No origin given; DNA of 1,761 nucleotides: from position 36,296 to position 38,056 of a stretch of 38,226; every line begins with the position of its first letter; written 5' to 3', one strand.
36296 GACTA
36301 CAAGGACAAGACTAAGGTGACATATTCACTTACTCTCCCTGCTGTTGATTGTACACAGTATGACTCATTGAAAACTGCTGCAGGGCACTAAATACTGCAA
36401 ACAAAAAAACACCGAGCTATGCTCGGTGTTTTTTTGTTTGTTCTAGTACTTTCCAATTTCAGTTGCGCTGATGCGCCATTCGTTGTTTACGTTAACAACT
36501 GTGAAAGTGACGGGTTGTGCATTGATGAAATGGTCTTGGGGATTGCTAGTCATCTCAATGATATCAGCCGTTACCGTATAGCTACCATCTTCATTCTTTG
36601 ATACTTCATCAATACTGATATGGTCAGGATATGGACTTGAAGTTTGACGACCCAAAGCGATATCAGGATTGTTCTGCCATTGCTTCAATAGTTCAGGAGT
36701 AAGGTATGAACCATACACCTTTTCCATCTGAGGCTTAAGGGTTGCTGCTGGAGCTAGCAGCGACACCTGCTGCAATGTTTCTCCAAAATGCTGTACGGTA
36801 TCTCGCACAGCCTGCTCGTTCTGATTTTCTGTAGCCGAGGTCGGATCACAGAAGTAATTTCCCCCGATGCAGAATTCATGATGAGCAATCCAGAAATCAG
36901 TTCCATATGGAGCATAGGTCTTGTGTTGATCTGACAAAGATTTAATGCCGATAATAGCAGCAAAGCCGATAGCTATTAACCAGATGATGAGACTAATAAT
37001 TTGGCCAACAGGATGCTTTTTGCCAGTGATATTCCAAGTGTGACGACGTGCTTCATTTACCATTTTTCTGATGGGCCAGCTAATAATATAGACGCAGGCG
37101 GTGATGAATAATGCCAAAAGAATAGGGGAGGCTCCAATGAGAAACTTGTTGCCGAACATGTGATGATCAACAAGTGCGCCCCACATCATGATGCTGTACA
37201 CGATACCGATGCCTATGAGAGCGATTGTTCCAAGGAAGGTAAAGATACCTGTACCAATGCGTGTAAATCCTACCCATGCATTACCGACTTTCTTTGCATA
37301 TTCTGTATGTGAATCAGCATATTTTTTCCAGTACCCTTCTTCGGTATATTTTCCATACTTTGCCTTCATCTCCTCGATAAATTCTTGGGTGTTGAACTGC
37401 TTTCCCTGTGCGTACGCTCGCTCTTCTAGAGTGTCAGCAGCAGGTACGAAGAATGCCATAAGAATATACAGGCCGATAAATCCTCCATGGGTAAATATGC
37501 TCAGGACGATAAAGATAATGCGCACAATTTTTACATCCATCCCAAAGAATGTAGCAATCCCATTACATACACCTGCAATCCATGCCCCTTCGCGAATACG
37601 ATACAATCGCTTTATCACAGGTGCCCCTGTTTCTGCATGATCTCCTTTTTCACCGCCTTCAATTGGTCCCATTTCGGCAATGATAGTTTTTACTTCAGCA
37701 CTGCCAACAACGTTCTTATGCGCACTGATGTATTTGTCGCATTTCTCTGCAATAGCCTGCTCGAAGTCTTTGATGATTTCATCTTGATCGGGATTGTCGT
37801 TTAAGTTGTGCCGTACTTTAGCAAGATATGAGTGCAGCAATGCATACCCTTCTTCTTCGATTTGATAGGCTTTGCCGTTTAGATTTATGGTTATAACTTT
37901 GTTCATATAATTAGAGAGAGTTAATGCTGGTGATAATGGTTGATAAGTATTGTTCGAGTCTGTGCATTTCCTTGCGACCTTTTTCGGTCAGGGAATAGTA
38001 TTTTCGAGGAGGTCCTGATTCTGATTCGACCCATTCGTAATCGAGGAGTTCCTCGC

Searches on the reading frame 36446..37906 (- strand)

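Call 7: search_protein_families(library=pfam, proteins=[window:36446-37906:-], max_evalue=0.01)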
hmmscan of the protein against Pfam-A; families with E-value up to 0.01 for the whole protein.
window:36446-37906:- (487 aa): 2 families
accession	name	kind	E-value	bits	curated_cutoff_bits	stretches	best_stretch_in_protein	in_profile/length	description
PF04024.17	PspC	-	2.5e-17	62.8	25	1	99-156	1-57/58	PspC domain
PF22564.2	HAAS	-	0.00055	20.7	27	1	27-81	2-48/55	HAAS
